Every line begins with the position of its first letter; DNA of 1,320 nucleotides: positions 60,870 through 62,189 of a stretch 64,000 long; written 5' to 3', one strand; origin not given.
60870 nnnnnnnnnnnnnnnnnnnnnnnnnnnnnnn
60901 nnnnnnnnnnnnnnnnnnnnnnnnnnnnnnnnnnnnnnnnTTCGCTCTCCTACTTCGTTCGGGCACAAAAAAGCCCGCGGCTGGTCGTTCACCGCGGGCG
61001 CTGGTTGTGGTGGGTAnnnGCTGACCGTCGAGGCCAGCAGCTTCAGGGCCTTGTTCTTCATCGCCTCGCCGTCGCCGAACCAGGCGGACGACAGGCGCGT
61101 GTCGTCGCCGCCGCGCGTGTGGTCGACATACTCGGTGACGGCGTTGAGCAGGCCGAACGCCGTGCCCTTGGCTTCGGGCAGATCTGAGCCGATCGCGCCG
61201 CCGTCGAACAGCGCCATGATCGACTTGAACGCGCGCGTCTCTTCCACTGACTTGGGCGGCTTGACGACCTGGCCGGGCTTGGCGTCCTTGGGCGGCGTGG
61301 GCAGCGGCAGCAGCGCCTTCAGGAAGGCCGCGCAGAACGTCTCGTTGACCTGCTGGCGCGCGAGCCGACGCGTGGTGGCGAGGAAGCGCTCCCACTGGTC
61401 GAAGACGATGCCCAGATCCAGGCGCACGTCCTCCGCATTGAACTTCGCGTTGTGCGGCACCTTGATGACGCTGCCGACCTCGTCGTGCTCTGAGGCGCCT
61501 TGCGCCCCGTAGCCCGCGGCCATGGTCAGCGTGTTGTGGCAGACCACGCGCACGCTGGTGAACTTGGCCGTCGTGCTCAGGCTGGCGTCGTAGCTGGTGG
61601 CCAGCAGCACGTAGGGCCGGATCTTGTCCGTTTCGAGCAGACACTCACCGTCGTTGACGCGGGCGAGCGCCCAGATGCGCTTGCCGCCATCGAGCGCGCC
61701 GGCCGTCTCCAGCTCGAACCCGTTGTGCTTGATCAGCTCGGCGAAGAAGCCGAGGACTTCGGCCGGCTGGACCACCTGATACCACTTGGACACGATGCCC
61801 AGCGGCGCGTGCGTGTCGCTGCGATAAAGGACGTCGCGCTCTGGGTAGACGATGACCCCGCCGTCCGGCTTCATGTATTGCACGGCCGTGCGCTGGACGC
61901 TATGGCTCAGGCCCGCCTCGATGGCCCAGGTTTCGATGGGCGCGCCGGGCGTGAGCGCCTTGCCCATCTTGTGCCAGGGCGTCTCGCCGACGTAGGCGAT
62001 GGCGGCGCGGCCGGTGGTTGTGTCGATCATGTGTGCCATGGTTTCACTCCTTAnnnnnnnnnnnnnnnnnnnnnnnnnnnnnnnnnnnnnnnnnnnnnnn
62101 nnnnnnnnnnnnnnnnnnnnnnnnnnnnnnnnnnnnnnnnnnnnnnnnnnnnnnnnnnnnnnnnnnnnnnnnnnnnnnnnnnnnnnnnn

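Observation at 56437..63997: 7.6-kb opposite-strand island with a repeated promoter motif and gene content resembling plasmid leading-region / anti-defence genes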

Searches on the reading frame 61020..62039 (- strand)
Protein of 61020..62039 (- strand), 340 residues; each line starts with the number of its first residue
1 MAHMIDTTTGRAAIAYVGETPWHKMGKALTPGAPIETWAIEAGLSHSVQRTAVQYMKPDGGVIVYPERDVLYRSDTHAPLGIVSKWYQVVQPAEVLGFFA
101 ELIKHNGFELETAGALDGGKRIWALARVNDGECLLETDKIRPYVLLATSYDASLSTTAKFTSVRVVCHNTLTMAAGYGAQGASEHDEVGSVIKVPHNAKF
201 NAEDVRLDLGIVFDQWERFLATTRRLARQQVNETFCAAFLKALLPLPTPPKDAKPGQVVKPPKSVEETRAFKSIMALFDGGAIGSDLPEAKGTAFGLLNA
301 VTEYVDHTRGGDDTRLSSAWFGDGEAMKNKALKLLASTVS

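Call 11: search_protein_families(library=pfam, max_evalue=0.01, proteins=[window:61020-62039:-])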
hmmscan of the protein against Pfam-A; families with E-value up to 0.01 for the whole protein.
window:61020-62039:- (340 aa): 1 family
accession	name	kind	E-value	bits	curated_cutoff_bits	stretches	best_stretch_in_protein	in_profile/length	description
PF06067.16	DUF932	-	5.4e-55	187.1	23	1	79-315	1-213/227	Domain of unknown function (DUF932)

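Call 13: search_protein_families(library=phrogs, max_evalue=0.001, proteins=[window:61020-62039:-])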
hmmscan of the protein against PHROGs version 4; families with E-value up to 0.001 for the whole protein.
window:61020-62039:- (340 aa): 1 family
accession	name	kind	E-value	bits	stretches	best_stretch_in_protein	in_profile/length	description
phrog_1221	-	unknown function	1.3e-60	206.4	1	1-335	16-344/355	-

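Call 20: find_encoding_contigs(protein=window:61020-62039:-, flank=10000, max_places=8)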
Protein window:61020-62039:- (340 aa): 24 contigs read that carry it; 3 places shown.
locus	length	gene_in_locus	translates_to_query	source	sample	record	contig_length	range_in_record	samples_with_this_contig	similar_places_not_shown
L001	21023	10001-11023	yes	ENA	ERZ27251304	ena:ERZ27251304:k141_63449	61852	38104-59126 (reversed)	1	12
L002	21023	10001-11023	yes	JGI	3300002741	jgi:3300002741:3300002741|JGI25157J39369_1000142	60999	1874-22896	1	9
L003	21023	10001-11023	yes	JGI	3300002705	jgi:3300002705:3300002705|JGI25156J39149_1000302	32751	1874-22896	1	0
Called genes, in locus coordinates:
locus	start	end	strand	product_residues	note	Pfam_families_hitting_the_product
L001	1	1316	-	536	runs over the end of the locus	PF04860:Phage_portal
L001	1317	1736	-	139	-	-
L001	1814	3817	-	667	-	PF04586:Peptidase_S78, PF05065:Phage_capsid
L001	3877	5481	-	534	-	PF03354:TerL_ATPase, PF20441:TerL_nuclease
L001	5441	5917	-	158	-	PF05119:Terminase_4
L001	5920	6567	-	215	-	-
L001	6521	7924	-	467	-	PF22555:DAM-like-phage1, PF22559:GNAT-phage-like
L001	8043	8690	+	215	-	PF19474:DUF6011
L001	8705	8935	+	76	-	-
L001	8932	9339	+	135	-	-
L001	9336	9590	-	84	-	-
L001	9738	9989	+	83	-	-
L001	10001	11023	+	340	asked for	PF06067:DUF932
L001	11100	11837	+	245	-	-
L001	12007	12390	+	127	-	-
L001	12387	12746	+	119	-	-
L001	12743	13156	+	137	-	-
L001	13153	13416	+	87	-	-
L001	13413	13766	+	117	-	PF27050:Phage_P22_Y8K6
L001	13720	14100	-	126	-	PF01844:HNH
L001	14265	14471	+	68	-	-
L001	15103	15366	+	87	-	-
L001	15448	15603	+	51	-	-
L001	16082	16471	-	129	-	-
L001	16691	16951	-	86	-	-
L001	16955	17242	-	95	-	-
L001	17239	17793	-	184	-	-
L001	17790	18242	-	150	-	-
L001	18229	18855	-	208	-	-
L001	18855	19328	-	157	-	-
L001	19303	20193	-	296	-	-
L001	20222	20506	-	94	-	-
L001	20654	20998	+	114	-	-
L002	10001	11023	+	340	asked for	PF06067:DUF932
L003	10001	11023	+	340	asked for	PF06067:DUF932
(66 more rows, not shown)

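Call 24: find_related_loci(query=window:61020-62039:-, collection=viral_contigs, flank=10000)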
Query window:61020-62039:- (340 aa) in viral_contigs; peptide patterns used: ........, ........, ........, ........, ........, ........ (x = any residue, [..] = any of these).
13 stretches matched a pattern; 12 encode a relative of the query (tblastn E <= 1e-3); 12 distinct loci.
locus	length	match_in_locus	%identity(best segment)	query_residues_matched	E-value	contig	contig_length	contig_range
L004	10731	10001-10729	80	1-243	2e-134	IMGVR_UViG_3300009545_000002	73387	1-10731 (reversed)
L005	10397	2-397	80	204-340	7e-61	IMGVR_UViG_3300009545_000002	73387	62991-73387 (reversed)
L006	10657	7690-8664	33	1-335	3e-49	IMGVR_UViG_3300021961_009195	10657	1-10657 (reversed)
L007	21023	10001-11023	33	1-339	3e-48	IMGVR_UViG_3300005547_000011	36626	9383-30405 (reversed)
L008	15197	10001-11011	34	1-335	1e-44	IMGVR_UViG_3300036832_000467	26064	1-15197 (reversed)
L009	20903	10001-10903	32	21-335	7e-45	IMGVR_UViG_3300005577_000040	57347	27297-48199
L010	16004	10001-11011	32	1-335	8e-44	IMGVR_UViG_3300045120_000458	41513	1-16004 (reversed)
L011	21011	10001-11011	31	1-335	2e-43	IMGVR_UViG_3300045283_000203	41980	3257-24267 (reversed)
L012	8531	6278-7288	31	1-335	3e-42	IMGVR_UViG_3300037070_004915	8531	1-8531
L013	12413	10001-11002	33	1-335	2e-45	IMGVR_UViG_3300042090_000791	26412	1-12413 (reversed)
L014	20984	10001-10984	33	1-335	2e-35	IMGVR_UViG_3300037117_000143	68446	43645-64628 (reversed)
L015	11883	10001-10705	27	70-315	2e-11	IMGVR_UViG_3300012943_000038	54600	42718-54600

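Call 30: find_related_loci(query=window:61020-62039:-, collection=genome_contigs, flank=10000)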
Query window:61020-62039:- (340 aa) in genome_contigs; peptide patterns used: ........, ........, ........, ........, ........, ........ (x = any residue, [..] = any of these).
45 stretches matched a pattern; 1 encode a relative of the query (tblastn E <= 1e-3); 1 distinct loci.
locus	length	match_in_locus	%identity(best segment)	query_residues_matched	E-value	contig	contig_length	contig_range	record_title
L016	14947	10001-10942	40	1-332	5e-75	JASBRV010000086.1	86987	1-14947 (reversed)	MAG: Bacteriovoracales bacterium isolate BWSM_117 k141_1562292, whole genome shotgun sequence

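Call 32: search_dna_similar(query=window:61020-62039:-, collection=phages, mode=protein, max_rows=25)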
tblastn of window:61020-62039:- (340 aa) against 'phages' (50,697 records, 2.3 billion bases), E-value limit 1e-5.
Records with a match: 395; places in all: 481; records where one place covers at least 80% of the query: 229.
Best place of each record, by identity: <60% 395.
By first word of the organism name: Mycobacterium 138; Streptomyces 115; Gordonia 26; Arthrobacter 23; Stenotrophomonas 16; uncultured 15; Microbacterium 12; Sinorhizobium 7; CrAssphage 7; Bacteriophage 5; and 17 more.
By host as written in the record: Mycobacterium smegmatis mc2 155 77; Streptomyces griseus ATCC 10137 50; - 42; Streptomyces lividans JI 1326 29; Mycobacterium smegmatis mc#155 27; Arthrobacter sp. ATCC 21022 15; Stenotrophomonas maltophilia 12; Gordonia rubripertincta NRRL B-16540 12; and 47 more.
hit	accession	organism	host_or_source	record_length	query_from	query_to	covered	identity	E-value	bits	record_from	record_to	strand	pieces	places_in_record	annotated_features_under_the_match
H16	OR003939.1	Phage DSL-LC04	Gammaproteobacteria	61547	1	335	99%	49.4%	4e-97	320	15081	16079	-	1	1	hypothetical protein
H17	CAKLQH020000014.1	Acinetobacter phage MD-2021a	not known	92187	1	340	100%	39.2%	4e-72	248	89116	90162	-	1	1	phage/plasmid-like protein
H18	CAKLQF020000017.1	Acinetobacter phage MD-2021a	not known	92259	1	340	100%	39.2%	4e-72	248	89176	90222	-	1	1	phage/plasmid-like protein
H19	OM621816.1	Edwardsiella phage vB_EpM_ZHS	Edwardsiella piscicida EIB202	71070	9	337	97%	36.2%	6e-58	207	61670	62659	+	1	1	DUF932 domain-containing protein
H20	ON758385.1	Xanthomonas phage BUDD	Xanthomonas sp.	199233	1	335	99%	33.9%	4e-46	173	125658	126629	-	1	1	DUF932 domain-containing protein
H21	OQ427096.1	Xanthomonas phage X1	Xanthomonas campestris pv. campestris ...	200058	1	335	99%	33.6%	2e-45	171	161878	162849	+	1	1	DUF932 domain-containing protein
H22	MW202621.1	Caudoviricetes sp.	Manatee Spring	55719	31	332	89%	36.0%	6e-43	164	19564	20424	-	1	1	phage/plasmid-like protein tigR03299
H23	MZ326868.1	Stenotrophomonas phage Marzo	Stenotrophomonas maltophilia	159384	1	313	92%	34.5%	8e-46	172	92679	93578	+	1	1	hypothetical protein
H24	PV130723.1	Stenotrophomonas phage Yut2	Stenotrophomonas maltophilia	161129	1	313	92%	34.5%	8e-46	172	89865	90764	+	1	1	hypothetical protein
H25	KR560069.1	Stenotrophomonas phage IME-SM1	Stenotrophomonas sp.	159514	1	313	92%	34.5%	1e-45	172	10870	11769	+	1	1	hypothetical protein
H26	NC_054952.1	Stenotrophomonas phage IME-SM1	Stenotrophomonas sp.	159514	1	313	92%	34.5%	1e-45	172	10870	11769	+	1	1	hypothetical protein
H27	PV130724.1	Stenotrophomonas phage Yut3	Stenotrophomonas maltophilia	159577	1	313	92%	34.5%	1e-45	171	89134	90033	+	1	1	hypothetical protein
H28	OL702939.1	Stenotrophomonas maltophilia phage vB_SmaM_Ps15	Stenotrophomonas maltophilia AP143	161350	1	313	92%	34.5%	1e-45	171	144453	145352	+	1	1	DUF932 domain-containing protein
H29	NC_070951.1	Stenotrophomonas maltophilia phage vB_SmaM_Ps15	Stenotrophomonas maltophilia AP143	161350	1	313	92%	34.5%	1e-45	171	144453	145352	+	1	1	DUF932 domain-containing protein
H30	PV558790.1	Variovorax phage V45v66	Variovorax sp. SCN45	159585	1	307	90%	34.9%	5e-45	170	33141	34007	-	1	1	record has no annotation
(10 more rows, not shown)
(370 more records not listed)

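Call 42: search_solved_structures(query=window:61020-62039:-, max_evalue=1)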
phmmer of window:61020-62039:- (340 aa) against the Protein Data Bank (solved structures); distinct sequences matched with E-value up to 1: 0.

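Call 43: find_homologous_proteins(query=window:61020-62039:-, max_evalue=1e-40)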
Query window:61020-62039:- (340 aa): 4728 proteins with E <= 1e-40 among 8000 candidates; the best 120 are listed.
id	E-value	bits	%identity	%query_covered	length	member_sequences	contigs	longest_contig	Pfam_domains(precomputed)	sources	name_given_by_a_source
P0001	5.1e-215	731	94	100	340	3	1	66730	PF06067.17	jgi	-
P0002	2.7e-177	607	79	100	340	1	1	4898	PF06067.17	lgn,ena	-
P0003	1.4e-176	605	77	100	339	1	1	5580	PF06067.17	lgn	-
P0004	6.1e-173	593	78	99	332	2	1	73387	PF06067.17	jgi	-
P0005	7.7e-173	592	77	100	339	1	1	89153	PF06067.17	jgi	jgi:phage/plasmid-like protein (TIGR03299 family)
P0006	4.7e-170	583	76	99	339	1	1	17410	PF06067.17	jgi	jgi:phage/plasmid-like protein (TIGR03299 family)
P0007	7.2e-165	566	74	100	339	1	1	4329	PF06067.17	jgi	jgi:phage/plasmid-like protein (TIGR03299 family)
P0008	4.9e-163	560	73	99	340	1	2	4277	PF06067.17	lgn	-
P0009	1.7e-160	552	74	100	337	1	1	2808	PF06067.17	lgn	-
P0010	2.2e-158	545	71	100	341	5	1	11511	PF06067.17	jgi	jgi:phage/plasmid-like protein (TIGR03299 family)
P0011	7.8e-147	507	68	99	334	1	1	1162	PF06067.17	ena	-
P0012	3.0e-142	492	66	99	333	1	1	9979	PF06067.17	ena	-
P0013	1.6e-140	486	67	99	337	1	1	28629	PF06067.17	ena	-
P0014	6.3e-138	478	63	100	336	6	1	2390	PF06067.17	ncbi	-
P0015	4.0e-135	469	63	99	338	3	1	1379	PF06067.17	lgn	-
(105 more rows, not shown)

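Call 44: find_encoding_contigs(protein=P0001, flank=10000, max_places=2)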
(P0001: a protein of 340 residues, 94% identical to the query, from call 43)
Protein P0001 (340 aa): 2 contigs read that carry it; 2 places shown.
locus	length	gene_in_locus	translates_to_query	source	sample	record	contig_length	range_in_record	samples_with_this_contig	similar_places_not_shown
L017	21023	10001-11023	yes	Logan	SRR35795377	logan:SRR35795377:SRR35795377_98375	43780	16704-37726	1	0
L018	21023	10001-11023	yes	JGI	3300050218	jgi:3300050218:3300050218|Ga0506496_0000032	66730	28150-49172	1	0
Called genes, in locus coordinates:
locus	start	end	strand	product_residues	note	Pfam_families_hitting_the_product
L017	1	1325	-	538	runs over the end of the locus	PF04860:Phage_portal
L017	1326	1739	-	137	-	-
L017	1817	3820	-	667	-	PF04586:Peptidase_S78, PF05065:Phage_capsid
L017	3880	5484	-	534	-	PF03354:TerL_ATPase, PF20441:TerL_nuclease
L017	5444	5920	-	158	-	PF05119:Terminase_4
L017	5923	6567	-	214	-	-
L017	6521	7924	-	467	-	PF22555:DAM-like-phage1, PF22559:GNAT-phage-like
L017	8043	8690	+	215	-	PF19474:DUF6011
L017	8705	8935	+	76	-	-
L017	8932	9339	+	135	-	-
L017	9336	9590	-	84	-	-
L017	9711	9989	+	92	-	-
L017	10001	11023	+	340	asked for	PF06067:DUF932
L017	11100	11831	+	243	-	-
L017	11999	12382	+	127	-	-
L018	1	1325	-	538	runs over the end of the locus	PF04860:Phage_portal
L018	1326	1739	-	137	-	-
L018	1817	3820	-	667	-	PF04586:Peptidase_S78, PF05065:Phage_capsid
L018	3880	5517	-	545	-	PF03354:TerL_ATPase, PF20441:TerL_nuclease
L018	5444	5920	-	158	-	PF05119:Terminase_4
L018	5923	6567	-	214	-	-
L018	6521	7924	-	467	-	PF22555:DAM-like-phage1, PF22559:GNAT-phage-like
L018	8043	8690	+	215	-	PF19474:DUF6011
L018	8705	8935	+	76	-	-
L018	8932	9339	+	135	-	-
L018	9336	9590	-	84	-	-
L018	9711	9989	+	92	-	-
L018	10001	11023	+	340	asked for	PF06067:DUF932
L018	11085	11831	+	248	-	-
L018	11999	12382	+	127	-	-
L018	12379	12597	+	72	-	-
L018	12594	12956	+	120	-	-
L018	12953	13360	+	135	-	-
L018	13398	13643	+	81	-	-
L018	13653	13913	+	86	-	-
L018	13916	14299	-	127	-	PF01844:HNH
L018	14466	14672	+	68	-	-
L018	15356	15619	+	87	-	-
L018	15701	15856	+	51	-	-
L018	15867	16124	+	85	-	-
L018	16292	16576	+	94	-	-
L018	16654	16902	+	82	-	-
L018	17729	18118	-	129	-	-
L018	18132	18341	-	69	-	-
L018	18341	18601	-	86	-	-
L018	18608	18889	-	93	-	-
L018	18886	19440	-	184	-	-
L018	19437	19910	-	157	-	-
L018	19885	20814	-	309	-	-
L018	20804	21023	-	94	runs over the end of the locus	-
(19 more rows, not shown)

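Call 45: find_encoding_contigs(protein=P0005, flank=10000, max_places=2)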
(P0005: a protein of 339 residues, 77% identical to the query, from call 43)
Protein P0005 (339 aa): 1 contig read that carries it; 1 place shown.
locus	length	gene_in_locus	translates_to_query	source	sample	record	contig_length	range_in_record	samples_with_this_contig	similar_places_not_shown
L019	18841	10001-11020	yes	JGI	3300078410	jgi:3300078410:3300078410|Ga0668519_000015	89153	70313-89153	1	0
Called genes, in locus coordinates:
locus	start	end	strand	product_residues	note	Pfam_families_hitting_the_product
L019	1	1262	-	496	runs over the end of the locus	PF04860:Phage_portal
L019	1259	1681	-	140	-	PF23843:DUF7210 (weak)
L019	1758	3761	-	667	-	PF04586:Peptidase_S78, PF05065:Phage_capsid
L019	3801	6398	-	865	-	PF05204:Hom_end (weak), PF14528:LAGLIDADG_3, PF03354:TerL_ATPase, PF20441:TerL_nuclease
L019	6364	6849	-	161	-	PF05119:Terminase_4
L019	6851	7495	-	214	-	-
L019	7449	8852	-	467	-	PF22555:DAM-like-phage1, PF22559:GNAT-phage-like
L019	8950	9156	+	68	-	-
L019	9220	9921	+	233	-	PF19474:DUF6011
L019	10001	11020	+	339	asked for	PF06067:DUF932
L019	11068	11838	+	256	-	-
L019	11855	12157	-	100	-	-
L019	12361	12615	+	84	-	-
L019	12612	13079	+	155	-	PF04002:RadC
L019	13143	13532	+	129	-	-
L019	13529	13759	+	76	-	-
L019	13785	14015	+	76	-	-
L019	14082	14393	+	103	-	-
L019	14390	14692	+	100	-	PF27050:Phage_P22_Y8K6 (weak)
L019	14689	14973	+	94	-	-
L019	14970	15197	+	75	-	-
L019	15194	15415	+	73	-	-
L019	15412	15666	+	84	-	-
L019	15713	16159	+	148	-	PF18789:DarA_C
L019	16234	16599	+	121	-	-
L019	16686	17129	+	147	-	-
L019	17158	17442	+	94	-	-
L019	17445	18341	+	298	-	PF02195:ParB_N, PF17762:HTH_ParB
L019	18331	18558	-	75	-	-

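Call 54: search_protein_families(library=padloc, max_evalue=0.01, proteins=[window:61020-62039:-])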
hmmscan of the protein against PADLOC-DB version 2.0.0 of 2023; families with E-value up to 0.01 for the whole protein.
window:61020-62039:- (340 aa): 0 families

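Call 55: search_protein_families(library=ncbifam, max_evalue=0.01, proteins=[window:61020-62039:-])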
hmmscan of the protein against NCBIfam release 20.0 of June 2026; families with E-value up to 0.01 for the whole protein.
window:61020-62039:- (340 aa): 1 family
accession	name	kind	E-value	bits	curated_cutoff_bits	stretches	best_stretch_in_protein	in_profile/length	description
TIGR03299.1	LGT_TIGR03299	subfamily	2.2e-86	289.9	110.7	1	14-335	3-310/312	phage/plasmid-like protein TIGR03299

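Call 76: predict_structure(alignment_id=A2)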
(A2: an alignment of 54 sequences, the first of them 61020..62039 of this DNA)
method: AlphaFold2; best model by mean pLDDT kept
length: 340 residues; sequences in the alignment: 54
mean_pLDDT: 88.8   pTM: 0.81
mean pLDDT of the five models: 88.8, 88.8, 88.6, 87.1, 84.7
residues with pLDDT >= 90: 228; 70-90: 80; 50-70: 31; < 50: 1
segments of 3 or more residues with pLDDT < 50: none
pLDDT, mean of each block of 10 residues (from residue 1): 83 96 95 95 97 94 95 95 95 97 87 96 91 60 92 91 94 88 79 94 92 89 91 96 84 70 86 95 92 95 81 62 83 88
secondary structure, 60 per line:
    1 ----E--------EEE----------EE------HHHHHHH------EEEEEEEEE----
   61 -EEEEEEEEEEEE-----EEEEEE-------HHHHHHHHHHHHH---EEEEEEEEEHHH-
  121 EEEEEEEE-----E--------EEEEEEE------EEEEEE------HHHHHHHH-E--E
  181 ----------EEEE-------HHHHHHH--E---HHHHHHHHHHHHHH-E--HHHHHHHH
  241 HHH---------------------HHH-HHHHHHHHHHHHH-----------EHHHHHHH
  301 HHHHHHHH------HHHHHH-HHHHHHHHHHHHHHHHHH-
elements in order: E14-16 H35-41 E48-56 E62-73 E79-84 H92-104 E108-116 E121-128 E143-149 E156-161 H168-175 E191-194 H202-208 H215-228 H233-243 H269-281 H294-308 H315-320 H322-339

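Call 78: fold_search(model_id=the predicted structure, library=pdb)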
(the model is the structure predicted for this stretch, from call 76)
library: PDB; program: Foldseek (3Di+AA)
matches with E <= 10: 949; with E <= 0.001: 0
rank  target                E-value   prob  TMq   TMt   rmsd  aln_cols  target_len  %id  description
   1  4e57_A                1.6e-03  0.25  0.14  0.09  19.8       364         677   13  Crystal Structure of spacer 6aa-shortened cephalosporin acylase mutant (released 2013-03-20)
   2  2ae3_B                1.7e-03  0.15  0.10  0.08  20.2       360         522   12  Glutaryl 7-Aminocephalosporanic Acid Acylase: mutational study of activation mechanism (released 2006-01-24)
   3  1fm2_B                2.4e-03  0.21  0.13  0.10  19.6       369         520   12  THE 2 ANGSTROM CRYSTAL STRUCTURE OF CEPHALOSPORIN ACYLASE (released 2001-08-15)
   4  1keh                  2.5e-03  0.23  0.14  0.09  19.5       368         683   12  Precursor structure of cephalosporin acylase (released 2002-05-16)
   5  4e55_A                3.8e-03  0.20  0.14  0.09  19.7       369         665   12  Crystal Structure of spacer removed cephalosporin acylase mutant (released 2013-03-20)
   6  4e56_A                3.8e-03  0.12  0.11  0.07  19.7       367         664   12  Crystal Structure of spacer 8aa-shortened cephalosporin acylase mutant (released 2013-03-20)
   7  3jtq_B                4.0e-03  0.20  0.14  0.11  19.7       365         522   13  Mutations in Cephalosporin Acylase Affecting Stability and Autoproteolysis (released 2010-01-26)
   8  2adv_C                6.8e-03  0.10  0.10  0.08  20.1       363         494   12  Crystal Structures Of Glutaryl 7-Aminocephalosporanic Acid Acylase: mutational study of activation mechanism (released 2006-01-24)
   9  1or0_B                7.7e-03  0.15  0.13  0.10  19.8       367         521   13  Crystal Structures of Glutaryl 7-Aminocephalosporanic Acid Acylase: Insight into Autoproteolytic Activation (released 2004-03-11)
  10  1gk0_B                9.7e-03  0.08  0.10  0.08  19.9       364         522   11  Structure-based prediction of modifications in glutarylamidase to allow single-step enzymatic production of 7-aminocep (released 2002-01-01)
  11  2ae5_B                1.1e-02  0.09  0.10  0.08  20.5       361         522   11  Glutaryl 7-Aminocephalosporanic Acid Acylase: mutational study of activation mechanism (released 2006-01-24)
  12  2w7q_A                2.9e-02  0.51  0.12  0.20  14.1       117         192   14  Structure of Pseudomonas aeruginosa LolA (released 2009-12-29)
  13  7wb4_E                3.5e-02  0.08  0.10  0.04  19.2       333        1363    8  Cryo-EM structure of the NR subunit from X. laevis NPC (released 2022-03-02)
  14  3ecp_A                4.2e-02  0.12  0.13  0.10  23.7       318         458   10  Crystal Structure Of Tn5 Transposase Complexed With 5' Phosphorylated Transposon End DNA (released 2008-10-21)
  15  1muh_A                5.9e-02  0.08  0.12  0.10  21.9       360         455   11  CRYSTAL STRUCTURE OF TN5 TRANSPOSASE COMPLEXED WITH TRANSPOSON END DNA (released 2002-09-27)
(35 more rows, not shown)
